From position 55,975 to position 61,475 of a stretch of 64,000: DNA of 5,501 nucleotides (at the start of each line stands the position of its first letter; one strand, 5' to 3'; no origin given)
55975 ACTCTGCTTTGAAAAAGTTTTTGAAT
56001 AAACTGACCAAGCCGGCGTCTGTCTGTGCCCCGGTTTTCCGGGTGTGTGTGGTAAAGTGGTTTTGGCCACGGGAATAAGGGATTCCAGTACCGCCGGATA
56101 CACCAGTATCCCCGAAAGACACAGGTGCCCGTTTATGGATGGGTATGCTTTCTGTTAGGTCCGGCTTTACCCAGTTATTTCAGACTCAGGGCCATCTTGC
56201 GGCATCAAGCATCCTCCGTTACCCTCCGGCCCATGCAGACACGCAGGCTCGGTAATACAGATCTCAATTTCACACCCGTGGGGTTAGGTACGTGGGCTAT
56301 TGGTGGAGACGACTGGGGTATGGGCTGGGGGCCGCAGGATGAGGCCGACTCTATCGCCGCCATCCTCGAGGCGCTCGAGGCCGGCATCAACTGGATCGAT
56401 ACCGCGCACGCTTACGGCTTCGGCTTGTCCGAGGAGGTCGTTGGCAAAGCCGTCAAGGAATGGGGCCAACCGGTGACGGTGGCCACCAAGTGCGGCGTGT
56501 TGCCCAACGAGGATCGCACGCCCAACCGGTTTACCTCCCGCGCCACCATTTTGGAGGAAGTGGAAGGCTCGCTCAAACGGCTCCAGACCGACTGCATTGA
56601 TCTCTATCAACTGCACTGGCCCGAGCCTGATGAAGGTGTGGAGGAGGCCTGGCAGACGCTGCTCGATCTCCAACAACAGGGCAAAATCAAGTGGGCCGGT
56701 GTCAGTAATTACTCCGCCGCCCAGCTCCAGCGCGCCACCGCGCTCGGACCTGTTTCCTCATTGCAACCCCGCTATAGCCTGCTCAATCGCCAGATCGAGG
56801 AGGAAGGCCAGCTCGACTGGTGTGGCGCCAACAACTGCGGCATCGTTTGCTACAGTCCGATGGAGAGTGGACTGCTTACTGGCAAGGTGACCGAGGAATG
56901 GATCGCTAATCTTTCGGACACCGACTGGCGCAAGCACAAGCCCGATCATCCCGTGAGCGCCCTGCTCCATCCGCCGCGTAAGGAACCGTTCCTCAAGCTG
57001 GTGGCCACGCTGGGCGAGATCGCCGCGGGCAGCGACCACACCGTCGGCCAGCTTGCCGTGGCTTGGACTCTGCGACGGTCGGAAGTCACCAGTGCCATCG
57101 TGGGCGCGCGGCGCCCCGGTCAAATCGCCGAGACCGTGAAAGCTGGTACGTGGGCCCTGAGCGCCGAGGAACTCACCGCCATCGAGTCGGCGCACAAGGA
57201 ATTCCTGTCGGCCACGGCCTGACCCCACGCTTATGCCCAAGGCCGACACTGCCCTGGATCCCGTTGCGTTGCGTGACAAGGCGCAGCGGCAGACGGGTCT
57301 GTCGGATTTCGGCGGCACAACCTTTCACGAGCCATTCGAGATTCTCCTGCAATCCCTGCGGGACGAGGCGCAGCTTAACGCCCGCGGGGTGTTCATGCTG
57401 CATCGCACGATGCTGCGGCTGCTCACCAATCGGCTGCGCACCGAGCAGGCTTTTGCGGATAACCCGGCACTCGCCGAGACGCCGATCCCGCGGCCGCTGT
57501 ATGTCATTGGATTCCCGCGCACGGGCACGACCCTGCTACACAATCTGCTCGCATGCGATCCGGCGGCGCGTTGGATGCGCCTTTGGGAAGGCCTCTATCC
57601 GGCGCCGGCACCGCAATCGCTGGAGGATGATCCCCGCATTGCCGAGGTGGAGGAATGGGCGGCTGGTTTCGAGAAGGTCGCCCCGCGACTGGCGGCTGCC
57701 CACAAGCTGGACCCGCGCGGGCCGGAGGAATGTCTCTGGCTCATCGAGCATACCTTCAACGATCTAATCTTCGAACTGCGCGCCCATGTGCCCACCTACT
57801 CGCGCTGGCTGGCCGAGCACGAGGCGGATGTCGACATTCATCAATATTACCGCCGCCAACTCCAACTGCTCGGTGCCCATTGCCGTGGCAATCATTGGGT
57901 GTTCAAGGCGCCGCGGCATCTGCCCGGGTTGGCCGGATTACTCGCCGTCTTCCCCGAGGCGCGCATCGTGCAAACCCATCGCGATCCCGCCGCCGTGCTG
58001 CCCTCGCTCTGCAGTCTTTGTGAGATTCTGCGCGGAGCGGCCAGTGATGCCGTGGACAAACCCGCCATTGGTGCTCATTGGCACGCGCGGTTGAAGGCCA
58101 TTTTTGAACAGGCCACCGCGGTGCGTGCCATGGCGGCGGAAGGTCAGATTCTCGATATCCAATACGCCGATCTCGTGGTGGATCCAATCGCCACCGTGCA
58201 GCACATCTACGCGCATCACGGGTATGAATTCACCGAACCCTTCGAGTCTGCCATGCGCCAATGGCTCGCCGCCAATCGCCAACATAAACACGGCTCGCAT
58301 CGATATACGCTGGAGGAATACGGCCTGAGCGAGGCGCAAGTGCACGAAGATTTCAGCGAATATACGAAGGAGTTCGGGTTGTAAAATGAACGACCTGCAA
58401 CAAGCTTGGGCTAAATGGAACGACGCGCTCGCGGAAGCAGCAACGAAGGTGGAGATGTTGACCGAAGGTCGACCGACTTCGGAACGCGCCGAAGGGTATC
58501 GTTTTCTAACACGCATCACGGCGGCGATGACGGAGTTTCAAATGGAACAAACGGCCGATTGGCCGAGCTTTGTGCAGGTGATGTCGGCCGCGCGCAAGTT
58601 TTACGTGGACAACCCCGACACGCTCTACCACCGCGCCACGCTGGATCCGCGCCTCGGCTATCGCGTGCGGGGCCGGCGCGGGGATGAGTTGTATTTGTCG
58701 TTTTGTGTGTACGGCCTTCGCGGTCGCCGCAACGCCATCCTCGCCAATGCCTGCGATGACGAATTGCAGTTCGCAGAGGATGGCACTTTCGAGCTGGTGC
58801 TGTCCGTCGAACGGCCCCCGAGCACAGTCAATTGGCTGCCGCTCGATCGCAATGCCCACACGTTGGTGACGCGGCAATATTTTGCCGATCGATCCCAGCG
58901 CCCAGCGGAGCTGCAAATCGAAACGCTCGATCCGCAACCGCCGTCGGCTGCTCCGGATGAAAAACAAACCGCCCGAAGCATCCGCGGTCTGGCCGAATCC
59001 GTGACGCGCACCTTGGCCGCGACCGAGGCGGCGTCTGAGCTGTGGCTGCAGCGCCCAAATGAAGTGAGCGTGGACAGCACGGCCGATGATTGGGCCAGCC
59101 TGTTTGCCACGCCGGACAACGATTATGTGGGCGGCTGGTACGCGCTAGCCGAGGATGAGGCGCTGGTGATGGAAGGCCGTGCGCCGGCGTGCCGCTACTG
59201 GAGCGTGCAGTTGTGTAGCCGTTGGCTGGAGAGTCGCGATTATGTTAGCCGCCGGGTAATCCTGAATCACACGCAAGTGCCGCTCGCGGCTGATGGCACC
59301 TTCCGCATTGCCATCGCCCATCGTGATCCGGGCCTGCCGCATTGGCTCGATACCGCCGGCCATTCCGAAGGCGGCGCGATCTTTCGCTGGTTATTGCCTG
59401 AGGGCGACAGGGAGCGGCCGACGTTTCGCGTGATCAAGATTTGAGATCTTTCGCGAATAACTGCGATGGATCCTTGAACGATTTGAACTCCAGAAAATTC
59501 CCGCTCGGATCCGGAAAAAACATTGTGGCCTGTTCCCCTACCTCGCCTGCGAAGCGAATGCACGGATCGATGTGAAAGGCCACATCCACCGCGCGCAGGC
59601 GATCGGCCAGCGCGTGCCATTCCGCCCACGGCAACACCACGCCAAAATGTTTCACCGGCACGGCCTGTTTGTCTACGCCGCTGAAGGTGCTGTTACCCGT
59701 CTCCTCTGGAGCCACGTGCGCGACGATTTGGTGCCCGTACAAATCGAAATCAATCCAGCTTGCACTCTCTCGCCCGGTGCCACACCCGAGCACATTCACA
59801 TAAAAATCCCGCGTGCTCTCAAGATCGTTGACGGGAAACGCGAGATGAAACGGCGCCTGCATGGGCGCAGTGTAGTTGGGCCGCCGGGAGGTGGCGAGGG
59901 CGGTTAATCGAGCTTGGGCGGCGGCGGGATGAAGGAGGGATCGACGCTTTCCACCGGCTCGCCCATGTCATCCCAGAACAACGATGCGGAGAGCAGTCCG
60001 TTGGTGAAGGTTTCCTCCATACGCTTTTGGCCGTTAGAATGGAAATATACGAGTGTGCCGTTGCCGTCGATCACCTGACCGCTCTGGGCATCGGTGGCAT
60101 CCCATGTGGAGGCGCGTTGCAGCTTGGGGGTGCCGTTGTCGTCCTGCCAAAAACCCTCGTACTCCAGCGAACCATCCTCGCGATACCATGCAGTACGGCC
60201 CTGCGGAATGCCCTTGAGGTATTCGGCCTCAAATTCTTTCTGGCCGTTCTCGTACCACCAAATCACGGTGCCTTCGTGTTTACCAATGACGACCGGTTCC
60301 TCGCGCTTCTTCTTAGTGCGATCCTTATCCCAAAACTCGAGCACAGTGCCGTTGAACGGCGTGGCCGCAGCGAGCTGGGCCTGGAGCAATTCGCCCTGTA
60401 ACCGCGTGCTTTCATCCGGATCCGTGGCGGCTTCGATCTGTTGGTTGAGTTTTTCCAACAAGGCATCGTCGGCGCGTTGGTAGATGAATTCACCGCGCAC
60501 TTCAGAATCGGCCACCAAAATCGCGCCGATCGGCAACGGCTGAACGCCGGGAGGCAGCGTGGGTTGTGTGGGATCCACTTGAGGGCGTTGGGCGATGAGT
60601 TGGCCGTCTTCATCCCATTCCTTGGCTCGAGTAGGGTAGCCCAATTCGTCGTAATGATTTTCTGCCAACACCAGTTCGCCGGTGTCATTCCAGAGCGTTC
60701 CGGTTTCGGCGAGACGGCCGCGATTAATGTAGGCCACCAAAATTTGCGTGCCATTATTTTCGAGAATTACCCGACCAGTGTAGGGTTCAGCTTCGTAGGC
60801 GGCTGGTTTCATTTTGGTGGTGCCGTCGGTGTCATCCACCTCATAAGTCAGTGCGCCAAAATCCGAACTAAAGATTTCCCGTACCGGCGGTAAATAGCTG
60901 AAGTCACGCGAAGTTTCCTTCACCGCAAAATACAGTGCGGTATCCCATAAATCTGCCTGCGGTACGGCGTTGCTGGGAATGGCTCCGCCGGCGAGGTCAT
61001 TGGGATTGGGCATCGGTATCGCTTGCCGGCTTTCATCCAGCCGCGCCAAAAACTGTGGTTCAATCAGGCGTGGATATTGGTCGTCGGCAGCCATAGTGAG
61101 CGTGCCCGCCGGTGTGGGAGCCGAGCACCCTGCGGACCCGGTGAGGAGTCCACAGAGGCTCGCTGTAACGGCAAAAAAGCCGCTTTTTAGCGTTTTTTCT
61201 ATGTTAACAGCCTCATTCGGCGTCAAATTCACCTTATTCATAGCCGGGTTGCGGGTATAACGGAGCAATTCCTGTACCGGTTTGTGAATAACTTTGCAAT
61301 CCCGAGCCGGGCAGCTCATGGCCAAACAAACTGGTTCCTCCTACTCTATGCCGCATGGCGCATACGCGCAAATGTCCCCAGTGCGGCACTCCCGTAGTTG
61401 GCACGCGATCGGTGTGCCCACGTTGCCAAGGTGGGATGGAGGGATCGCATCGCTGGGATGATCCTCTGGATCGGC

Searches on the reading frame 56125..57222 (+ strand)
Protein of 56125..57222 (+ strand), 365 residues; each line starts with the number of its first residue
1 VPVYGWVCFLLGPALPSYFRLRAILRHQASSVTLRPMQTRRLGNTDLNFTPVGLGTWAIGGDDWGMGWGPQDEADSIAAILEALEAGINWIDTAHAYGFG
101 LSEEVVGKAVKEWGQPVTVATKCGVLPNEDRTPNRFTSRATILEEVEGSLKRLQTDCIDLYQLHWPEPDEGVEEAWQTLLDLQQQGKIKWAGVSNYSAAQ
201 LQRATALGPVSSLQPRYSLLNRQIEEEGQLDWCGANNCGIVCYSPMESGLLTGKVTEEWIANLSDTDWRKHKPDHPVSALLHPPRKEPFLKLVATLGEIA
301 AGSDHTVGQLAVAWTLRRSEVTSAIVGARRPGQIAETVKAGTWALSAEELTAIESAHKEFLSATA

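Call 76: search_protein_families(library=pfam, proteins=[window:56125-57222:+], max_evalue=0.001)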
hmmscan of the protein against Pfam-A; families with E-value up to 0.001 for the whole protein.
window:56125-57222:+ (365 aa): 1 family
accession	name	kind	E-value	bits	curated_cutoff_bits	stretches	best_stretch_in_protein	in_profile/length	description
PF00248.27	Aldo_ket_red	-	3e-72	243.6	24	1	52-356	2-289/291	Aldo/keto reductase family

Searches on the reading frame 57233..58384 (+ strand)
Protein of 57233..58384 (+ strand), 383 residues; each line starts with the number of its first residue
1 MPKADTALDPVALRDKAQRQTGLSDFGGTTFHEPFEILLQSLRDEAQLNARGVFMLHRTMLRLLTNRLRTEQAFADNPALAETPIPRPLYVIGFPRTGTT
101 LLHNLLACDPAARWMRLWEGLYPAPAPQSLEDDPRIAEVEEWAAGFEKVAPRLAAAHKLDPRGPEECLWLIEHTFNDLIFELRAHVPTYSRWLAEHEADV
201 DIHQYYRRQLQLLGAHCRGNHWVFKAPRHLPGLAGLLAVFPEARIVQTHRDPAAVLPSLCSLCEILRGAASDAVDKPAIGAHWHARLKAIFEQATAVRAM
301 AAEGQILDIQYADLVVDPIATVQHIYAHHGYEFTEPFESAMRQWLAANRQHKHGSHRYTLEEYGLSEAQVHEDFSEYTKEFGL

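Call 76: search_protein_families(library=pfam, proteins=[window:57233-58384:+], max_evalue=0.001)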
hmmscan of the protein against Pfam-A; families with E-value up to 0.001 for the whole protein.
window:57233-58384:+ (383 aa): 2 families
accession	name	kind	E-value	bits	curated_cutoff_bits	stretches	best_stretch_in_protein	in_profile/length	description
PF13469.12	Sulfotransfer_3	-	5.5e-44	151.5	27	1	88-335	1-216/216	Sulfotransferase family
PF00685.33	Sulfotransfer_1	-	4e-05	23.6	22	0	240-338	88-185/255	Sulfotransferase domain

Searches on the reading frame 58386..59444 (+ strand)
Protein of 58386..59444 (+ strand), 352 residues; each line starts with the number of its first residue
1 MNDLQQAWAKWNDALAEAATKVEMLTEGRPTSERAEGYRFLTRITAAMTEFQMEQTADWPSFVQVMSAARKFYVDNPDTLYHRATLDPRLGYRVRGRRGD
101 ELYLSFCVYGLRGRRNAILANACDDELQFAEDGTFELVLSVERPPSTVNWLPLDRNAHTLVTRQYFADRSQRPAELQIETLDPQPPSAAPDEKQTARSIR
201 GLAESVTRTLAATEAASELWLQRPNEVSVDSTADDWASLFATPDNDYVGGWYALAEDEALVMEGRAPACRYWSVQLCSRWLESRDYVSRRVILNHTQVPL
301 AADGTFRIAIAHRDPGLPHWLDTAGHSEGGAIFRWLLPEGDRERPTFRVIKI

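Call 76: search_protein_families(library=pfam, proteins=[window:58386-59444:+], max_evalue=0.001)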
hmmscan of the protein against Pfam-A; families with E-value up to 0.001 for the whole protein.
window:58386-59444:+ (352 aa): 1 family
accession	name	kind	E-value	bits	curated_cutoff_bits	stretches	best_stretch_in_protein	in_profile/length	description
PF06742.16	DUF1214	-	1.9e-09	38.5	25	1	123-165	62-108/112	Protein of unknown function (DUF1214)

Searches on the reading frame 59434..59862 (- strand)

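Call 76: search_protein_families(library=pfam, proteins=[window:59434-59862:-], max_evalue=0.001)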
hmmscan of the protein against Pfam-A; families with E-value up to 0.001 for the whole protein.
window:59434-59862:- (142 aa): 1 family
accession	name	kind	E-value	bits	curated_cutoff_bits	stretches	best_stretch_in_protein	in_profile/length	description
PF00903.31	Glyoxalase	-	5.3e-08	33.7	20.6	1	6-126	4-121/121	Glyoxalase/Bleomycin resistance protein/Dioxygenase superfamily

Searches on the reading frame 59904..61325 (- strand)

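Call 76: search_protein_families(library=pfam, proteins=[window:59904-61325:-], max_evalue=0.001)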
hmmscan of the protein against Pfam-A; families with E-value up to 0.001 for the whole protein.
window:59904-61325:- (473 aa): 1 family
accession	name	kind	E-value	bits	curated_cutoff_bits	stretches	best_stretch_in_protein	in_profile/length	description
PF07661.19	MORN_2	-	9e-10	38.1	29.6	0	351-369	2-20/22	MORN repeat variant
